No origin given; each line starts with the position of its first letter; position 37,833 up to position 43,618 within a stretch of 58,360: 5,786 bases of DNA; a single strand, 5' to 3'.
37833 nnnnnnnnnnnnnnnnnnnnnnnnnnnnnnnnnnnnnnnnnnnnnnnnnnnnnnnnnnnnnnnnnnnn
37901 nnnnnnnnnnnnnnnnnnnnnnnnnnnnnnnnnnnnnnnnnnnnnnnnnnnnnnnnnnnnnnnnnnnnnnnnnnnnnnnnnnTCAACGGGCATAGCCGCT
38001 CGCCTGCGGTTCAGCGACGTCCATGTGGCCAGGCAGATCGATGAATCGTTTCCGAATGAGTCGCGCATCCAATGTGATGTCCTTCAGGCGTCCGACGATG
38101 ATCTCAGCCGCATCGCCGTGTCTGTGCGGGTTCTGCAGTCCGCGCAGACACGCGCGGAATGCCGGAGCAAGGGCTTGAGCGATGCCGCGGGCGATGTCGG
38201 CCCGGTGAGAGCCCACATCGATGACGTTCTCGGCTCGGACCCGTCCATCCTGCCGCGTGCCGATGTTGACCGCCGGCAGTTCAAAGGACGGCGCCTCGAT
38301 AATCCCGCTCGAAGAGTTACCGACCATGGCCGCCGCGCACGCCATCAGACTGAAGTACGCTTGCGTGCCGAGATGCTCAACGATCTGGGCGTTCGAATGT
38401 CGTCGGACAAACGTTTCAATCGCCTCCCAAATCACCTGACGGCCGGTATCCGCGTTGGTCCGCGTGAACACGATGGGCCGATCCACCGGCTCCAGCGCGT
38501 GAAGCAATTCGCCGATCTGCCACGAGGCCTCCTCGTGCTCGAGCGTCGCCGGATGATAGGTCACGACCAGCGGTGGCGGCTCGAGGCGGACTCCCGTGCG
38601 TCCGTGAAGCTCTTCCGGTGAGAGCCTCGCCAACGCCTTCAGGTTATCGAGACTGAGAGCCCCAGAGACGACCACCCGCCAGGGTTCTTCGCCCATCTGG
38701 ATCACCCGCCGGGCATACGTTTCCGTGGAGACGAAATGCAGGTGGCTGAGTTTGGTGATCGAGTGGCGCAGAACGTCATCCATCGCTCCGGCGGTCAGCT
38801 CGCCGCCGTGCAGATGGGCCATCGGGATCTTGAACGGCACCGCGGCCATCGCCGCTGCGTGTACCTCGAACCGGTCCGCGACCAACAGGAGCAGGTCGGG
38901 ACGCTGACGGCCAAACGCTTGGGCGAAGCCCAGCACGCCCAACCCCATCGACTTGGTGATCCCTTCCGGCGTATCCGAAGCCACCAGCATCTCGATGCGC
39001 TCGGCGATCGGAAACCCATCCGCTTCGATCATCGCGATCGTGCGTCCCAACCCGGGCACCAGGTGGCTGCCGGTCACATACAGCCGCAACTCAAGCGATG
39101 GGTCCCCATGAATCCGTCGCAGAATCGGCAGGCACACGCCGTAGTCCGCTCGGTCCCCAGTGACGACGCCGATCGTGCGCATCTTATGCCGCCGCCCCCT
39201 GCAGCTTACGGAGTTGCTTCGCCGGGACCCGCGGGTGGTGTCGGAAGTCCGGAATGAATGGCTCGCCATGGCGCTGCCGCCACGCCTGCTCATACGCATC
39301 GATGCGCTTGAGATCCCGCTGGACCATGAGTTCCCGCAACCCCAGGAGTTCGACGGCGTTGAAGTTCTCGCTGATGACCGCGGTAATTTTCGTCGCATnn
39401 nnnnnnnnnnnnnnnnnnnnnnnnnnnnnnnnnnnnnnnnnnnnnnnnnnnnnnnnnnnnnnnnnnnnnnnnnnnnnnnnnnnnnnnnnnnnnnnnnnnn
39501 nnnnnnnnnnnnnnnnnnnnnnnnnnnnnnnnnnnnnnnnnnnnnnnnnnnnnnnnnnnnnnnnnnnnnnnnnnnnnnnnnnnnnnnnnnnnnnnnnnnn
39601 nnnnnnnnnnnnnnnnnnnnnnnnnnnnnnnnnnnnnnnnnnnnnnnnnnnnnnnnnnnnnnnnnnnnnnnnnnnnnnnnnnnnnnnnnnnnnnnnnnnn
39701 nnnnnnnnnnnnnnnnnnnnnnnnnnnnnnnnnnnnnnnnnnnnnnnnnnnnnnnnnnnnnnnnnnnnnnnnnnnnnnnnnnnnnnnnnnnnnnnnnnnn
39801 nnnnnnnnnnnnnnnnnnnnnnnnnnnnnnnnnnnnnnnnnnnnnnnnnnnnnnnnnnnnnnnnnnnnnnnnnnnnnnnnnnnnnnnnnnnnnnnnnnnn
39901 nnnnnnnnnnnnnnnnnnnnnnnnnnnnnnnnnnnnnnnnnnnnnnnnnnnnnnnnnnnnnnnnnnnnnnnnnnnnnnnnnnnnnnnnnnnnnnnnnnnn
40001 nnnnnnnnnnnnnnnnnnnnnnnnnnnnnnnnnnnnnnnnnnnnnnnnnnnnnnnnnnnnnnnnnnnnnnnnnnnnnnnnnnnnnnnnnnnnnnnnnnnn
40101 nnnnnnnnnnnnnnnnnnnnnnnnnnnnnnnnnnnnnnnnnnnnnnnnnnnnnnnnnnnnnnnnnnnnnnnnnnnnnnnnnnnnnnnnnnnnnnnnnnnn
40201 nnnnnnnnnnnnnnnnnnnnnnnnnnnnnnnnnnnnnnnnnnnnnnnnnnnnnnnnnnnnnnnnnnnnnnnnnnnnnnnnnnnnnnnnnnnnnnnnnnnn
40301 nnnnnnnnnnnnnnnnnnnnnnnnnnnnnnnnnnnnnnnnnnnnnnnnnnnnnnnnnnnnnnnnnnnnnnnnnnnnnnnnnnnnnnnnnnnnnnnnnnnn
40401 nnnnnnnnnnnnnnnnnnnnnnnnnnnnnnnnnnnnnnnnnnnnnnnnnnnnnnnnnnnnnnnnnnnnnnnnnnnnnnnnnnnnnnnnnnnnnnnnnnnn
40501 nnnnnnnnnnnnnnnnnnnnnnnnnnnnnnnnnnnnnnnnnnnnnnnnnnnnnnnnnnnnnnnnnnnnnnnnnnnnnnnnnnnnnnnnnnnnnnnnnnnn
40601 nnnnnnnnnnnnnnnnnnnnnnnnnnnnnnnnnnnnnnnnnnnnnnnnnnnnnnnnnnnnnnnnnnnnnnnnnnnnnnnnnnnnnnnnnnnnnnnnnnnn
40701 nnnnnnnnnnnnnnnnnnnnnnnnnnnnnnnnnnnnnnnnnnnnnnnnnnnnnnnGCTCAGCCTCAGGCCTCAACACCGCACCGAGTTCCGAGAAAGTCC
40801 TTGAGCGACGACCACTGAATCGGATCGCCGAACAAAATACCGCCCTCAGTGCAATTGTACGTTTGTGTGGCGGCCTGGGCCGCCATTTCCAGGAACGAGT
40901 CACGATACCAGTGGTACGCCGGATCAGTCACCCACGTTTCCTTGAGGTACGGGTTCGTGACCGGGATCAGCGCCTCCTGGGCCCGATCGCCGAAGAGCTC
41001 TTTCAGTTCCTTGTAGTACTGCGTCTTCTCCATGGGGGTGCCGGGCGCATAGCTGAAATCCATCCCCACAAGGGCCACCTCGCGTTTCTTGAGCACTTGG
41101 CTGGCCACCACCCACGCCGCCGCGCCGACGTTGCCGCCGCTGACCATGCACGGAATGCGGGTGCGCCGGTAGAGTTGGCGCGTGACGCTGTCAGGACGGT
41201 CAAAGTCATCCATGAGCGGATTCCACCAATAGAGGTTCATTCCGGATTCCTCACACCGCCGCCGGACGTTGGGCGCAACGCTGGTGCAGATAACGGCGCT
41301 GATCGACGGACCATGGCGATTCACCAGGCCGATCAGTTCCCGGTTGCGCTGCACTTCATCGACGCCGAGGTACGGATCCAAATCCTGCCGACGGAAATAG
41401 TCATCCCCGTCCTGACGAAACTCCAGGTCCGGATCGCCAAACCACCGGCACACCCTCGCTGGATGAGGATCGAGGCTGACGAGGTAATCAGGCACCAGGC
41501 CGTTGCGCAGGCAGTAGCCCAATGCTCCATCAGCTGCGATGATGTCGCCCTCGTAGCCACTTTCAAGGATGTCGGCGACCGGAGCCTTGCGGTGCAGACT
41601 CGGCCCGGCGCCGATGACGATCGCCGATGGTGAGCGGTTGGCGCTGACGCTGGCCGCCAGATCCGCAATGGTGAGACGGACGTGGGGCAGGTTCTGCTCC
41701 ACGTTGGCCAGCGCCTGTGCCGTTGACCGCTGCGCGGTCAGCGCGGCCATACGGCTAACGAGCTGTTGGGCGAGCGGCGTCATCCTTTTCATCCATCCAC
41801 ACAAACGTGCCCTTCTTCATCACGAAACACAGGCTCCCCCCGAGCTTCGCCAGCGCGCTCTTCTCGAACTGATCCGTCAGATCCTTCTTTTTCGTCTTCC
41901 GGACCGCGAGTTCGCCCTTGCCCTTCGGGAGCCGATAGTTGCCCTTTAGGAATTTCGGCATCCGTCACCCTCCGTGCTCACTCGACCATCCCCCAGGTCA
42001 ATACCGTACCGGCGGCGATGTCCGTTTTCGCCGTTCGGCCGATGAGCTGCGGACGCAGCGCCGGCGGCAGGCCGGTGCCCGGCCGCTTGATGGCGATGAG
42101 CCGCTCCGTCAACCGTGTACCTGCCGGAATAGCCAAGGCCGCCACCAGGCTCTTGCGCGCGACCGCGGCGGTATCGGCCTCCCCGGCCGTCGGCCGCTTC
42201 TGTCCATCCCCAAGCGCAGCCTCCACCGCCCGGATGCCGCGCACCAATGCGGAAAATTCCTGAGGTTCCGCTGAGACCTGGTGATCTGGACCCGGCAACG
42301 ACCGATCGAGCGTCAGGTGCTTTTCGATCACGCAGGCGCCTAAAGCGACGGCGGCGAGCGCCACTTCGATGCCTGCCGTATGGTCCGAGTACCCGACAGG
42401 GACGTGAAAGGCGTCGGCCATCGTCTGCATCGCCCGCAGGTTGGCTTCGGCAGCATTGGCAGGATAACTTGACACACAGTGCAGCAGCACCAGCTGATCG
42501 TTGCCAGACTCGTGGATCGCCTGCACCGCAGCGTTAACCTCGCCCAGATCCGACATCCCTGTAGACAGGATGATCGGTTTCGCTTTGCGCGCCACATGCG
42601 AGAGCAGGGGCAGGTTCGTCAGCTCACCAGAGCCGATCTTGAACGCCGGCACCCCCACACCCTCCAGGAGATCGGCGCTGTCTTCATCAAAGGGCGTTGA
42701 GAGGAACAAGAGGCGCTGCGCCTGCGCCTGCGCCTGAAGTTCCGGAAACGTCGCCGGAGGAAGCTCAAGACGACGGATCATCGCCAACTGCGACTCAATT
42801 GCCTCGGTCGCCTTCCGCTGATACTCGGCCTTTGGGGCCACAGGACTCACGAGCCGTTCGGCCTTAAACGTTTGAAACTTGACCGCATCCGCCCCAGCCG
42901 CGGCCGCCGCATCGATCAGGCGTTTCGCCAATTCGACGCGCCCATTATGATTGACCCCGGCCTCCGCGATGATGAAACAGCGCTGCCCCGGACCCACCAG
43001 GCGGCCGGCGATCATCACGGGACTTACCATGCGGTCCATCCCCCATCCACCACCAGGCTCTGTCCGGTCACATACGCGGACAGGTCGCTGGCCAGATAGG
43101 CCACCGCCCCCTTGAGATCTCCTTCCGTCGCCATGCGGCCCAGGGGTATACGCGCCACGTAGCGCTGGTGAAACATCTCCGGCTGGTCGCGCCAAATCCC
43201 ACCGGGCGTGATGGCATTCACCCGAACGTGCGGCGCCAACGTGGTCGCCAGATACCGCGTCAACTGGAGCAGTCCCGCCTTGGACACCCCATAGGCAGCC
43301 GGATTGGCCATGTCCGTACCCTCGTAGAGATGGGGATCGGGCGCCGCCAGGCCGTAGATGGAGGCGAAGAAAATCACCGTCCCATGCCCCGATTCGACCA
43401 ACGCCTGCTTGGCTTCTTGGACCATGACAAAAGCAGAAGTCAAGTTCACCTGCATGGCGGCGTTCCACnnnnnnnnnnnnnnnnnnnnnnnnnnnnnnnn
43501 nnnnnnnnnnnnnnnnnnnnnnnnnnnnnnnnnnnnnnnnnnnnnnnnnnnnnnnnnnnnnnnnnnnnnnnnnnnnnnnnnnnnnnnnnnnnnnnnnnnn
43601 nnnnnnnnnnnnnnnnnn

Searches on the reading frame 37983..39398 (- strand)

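Call 50: search_protein_families(library=pfam, proteins=[window:37983-39398:-], max_evalue=1)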
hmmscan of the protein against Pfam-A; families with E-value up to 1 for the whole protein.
window:37983-39398:- (471 aa): 1 family
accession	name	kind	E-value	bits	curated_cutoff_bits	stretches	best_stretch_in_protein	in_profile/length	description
PF02350.25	Epimerase_2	-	8.2e-77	258.8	30.6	1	95-438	2-346/347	UDP-N-acetylglucosamine 2-epimerase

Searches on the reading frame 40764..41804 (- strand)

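Call 50: search_protein_families(library=pfam, proteins=[window:40764-41804:-], max_evalue=1)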
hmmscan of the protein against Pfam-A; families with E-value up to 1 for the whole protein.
window:40764-41804:- (346 aa): 1 family
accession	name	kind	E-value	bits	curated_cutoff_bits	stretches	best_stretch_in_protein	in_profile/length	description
PF01973.23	MptE-like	-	2e-14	54.2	34.6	2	36-115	4-80/171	6-hydroxymethylpterin diphosphokinase MptE-like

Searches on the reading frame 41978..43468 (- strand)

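Call 50: search_protein_families(library=pfam, proteins=[window:41978-43468:-], max_evalue=1)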
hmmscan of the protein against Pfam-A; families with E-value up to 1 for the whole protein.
window:41978-43468:- (496 aa): 2 families
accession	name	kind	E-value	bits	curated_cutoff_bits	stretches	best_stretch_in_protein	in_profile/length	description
PF03102.20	NeuB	-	1.1e-98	330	22.1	1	184-424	1-241/241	NeuB family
PF08666.17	SAF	-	1.6e-12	48.2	21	1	439-496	2-63/63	SAF domain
